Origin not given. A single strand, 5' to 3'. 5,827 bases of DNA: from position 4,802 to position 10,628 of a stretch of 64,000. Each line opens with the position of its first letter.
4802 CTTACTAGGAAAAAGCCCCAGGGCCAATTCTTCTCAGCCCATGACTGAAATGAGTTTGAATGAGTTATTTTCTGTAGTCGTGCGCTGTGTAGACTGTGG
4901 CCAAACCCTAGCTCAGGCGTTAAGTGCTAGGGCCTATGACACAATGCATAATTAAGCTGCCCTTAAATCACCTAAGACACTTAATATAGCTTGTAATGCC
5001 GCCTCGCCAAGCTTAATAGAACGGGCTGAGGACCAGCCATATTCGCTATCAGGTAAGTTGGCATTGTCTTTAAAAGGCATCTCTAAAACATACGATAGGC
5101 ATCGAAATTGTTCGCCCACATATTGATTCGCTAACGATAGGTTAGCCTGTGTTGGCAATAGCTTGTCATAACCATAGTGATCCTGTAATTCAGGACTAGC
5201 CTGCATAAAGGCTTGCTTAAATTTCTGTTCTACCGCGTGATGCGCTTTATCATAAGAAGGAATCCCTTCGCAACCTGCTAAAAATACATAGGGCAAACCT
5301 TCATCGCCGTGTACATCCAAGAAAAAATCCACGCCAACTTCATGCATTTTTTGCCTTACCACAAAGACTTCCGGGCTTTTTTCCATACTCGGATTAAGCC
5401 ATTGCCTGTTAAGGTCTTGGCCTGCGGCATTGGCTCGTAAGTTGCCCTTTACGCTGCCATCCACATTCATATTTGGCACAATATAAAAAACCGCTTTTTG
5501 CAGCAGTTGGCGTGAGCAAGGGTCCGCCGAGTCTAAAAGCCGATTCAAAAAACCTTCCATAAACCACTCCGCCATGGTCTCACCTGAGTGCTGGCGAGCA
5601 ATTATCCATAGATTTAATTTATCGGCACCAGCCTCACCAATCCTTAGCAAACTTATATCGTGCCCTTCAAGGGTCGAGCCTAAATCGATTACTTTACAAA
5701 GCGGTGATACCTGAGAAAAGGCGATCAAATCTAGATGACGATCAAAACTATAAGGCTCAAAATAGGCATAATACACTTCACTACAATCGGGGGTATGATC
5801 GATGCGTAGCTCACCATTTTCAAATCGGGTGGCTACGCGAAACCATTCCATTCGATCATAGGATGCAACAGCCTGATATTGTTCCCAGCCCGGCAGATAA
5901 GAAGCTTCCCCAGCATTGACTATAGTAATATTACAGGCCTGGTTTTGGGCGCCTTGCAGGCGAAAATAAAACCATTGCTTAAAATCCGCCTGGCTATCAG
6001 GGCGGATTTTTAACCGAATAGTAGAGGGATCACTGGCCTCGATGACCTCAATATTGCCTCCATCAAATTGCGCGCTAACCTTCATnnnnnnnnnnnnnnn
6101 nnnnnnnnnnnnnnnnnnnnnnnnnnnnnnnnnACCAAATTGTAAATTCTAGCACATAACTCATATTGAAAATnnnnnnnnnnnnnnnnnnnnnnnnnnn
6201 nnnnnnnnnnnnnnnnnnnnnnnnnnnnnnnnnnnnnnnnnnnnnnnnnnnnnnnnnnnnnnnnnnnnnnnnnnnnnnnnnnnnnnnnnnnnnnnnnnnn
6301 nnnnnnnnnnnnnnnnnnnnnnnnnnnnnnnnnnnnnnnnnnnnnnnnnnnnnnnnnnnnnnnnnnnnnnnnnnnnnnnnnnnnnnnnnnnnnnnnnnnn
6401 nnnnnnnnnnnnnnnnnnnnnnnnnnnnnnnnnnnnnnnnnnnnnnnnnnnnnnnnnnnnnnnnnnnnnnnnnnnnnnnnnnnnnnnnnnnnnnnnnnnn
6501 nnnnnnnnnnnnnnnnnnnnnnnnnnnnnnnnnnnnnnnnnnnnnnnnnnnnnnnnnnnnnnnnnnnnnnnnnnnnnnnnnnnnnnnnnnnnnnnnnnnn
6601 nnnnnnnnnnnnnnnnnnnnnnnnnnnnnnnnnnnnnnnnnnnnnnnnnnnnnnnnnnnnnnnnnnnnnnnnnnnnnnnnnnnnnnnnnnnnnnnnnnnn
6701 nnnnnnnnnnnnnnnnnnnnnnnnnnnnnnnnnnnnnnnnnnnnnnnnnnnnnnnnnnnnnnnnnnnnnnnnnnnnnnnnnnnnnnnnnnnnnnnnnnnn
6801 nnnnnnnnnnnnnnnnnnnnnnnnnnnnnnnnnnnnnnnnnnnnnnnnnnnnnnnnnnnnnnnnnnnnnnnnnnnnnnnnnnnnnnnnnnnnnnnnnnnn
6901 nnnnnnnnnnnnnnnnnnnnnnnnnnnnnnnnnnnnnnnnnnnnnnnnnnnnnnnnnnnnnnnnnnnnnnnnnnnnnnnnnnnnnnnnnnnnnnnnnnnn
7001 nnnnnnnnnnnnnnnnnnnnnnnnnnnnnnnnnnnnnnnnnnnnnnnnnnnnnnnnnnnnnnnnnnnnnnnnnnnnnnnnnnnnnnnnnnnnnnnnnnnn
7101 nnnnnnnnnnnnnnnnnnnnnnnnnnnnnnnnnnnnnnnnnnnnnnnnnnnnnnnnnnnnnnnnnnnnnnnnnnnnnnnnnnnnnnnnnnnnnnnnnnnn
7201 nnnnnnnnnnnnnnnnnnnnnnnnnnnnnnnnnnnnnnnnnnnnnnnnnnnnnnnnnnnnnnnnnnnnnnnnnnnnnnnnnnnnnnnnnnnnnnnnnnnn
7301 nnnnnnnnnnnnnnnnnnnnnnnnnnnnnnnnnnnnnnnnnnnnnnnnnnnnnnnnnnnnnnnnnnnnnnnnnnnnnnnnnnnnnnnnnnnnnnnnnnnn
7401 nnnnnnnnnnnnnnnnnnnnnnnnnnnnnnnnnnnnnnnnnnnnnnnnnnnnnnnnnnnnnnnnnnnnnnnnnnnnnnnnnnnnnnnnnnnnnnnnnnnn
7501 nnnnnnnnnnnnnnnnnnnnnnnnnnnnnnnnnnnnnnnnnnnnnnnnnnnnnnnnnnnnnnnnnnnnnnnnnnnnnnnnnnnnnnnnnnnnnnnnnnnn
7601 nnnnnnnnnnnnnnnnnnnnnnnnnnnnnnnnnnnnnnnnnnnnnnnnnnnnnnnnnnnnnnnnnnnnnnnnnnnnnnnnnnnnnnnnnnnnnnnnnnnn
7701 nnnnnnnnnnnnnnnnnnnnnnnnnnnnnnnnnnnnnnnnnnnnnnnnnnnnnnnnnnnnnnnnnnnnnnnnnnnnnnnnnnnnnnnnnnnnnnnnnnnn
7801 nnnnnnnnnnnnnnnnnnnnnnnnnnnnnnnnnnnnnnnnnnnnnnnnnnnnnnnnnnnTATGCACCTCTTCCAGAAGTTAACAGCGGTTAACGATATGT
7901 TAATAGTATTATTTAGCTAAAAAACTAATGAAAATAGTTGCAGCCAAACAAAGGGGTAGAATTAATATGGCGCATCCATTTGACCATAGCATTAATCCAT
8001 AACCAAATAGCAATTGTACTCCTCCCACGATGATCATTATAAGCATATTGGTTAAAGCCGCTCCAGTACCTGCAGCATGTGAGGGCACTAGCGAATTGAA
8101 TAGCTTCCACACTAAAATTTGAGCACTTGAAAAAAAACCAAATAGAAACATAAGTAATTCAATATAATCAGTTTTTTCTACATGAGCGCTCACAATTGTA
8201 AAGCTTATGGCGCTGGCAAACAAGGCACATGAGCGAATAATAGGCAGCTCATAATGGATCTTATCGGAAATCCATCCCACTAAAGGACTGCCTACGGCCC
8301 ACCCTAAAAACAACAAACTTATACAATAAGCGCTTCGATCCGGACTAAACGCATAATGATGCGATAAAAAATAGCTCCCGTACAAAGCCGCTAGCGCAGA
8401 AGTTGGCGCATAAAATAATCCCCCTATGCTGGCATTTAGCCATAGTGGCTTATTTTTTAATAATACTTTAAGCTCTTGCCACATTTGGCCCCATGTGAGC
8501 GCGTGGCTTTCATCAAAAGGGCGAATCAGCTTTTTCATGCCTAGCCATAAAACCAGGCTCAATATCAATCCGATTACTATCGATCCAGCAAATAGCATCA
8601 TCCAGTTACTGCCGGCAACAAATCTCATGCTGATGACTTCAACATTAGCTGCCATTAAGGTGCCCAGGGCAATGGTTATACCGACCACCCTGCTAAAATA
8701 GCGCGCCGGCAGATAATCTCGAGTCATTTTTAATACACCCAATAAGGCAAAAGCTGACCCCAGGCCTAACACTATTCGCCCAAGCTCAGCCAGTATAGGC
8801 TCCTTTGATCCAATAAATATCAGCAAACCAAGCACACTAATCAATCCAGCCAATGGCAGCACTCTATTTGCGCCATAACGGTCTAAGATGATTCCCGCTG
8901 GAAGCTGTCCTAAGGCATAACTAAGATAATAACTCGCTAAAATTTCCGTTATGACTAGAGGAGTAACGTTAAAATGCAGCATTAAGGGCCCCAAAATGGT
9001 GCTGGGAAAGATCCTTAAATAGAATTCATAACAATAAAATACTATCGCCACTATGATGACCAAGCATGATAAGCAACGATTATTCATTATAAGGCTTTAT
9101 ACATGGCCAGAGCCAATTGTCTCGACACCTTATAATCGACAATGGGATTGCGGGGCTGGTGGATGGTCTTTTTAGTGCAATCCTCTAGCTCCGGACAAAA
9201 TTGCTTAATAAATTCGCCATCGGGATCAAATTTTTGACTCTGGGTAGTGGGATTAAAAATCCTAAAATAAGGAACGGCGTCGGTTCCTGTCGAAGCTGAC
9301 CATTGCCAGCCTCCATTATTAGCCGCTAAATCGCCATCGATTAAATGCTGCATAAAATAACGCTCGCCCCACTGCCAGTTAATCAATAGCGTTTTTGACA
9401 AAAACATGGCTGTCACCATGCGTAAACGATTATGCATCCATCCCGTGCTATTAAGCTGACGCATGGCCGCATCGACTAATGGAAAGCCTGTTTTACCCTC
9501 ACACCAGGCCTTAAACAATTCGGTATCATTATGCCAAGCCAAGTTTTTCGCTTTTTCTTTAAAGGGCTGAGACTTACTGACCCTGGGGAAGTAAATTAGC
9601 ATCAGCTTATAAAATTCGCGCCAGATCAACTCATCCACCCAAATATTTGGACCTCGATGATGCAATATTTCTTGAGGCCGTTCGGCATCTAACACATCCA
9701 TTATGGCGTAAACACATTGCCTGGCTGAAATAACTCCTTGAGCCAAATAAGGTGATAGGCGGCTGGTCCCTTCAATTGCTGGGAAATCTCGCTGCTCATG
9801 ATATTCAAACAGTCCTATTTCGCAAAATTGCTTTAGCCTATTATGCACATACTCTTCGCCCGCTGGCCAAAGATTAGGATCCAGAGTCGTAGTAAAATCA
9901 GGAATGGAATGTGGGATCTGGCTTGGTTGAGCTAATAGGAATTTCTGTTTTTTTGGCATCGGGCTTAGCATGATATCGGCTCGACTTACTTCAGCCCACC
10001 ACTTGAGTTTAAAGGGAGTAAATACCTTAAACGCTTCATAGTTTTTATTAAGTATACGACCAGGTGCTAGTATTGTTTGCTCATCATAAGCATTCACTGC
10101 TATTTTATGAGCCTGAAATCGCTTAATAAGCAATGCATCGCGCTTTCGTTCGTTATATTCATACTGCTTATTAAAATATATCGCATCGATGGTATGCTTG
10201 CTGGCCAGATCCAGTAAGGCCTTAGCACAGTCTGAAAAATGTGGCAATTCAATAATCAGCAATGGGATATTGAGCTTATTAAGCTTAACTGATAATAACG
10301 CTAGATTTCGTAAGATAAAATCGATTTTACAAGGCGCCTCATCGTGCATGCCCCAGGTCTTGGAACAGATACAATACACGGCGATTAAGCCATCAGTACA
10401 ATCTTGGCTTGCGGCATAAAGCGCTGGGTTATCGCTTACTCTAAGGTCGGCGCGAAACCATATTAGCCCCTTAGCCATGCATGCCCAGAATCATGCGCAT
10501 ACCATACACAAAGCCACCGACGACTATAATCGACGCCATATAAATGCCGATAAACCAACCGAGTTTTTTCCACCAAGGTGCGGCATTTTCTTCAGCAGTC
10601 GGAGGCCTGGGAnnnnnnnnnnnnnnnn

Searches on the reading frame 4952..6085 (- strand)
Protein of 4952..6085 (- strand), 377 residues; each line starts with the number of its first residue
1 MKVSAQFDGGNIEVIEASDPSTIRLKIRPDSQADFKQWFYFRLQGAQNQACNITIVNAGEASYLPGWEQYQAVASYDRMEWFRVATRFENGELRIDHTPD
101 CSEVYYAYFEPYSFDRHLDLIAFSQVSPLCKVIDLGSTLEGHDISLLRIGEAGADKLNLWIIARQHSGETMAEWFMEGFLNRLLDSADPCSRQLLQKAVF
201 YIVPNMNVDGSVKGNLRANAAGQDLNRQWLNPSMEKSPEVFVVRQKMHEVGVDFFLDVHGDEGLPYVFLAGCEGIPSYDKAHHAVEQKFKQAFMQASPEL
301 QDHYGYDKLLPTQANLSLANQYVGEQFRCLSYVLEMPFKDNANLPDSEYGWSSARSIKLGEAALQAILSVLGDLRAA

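Call 72: search_protein_families(library=pfam, proteins=[window:4952-6085:-], max_evalue=0.00001)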
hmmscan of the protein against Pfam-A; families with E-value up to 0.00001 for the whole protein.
window:4952-6085:- (377 aa): 2 families
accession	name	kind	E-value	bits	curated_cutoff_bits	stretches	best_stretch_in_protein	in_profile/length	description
PF18027.6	Pepdidase_M14_N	-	3.7e-42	143.3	23.2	1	3-109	1-107/107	Cytosolic carboxypeptidase N-terminal domain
PF00246.29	Peptidase_M14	-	4e-20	73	21.6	1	127-341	13-266/286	Zinc carboxypeptidase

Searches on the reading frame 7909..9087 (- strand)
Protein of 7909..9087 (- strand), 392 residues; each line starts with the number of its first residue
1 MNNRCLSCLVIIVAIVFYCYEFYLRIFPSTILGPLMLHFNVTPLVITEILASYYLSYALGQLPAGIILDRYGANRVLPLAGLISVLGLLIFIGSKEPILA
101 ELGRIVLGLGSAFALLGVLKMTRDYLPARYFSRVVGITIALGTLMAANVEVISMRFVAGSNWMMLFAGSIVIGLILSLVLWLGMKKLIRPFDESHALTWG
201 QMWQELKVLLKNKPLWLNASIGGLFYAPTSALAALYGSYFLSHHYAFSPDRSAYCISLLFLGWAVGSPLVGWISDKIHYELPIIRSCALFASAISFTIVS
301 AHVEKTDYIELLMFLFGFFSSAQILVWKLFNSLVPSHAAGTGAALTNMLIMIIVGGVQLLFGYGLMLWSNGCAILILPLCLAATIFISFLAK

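Call 72: search_protein_families(library=pfam, proteins=[window:7909-9087:-], max_evalue=0.00001)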
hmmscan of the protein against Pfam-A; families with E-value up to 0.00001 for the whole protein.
window:7909-9087:- (392 aa): 1 family
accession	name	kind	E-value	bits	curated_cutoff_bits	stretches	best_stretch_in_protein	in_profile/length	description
PF07690.21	MFS_1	-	4.4e-29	101.9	33.4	1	24-352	14-341/347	Major Facilitator Superfamily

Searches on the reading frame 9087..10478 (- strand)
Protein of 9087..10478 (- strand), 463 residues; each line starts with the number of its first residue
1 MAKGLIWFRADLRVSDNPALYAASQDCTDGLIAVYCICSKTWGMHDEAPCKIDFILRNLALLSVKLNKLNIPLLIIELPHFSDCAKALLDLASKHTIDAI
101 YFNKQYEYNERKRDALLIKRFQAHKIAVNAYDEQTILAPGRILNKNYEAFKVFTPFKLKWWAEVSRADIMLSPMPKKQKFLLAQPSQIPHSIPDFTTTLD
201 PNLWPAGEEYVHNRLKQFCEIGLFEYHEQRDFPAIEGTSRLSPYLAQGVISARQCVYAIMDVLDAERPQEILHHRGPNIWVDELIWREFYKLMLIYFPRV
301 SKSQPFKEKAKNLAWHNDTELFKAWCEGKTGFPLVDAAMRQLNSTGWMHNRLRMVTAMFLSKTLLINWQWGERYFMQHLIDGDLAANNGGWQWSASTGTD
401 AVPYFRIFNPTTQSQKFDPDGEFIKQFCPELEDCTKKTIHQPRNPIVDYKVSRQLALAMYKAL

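Call 72: search_protein_families(library=pfam, proteins=[window:9087-10478:-], max_evalue=0.00001)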
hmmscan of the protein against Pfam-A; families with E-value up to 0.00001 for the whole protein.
window:9087-10478:- (463 aa): 2 families
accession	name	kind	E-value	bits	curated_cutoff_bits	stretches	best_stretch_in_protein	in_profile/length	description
PF03441.19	FAD_binding_7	-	8.1e-77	257.6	27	1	280-444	1-166/203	FAD binding domain of DNA photolyase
PF00875.24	DNA_photolyase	-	1.4e-36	126.3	26.6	1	5-165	2-157/164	DNA photolyase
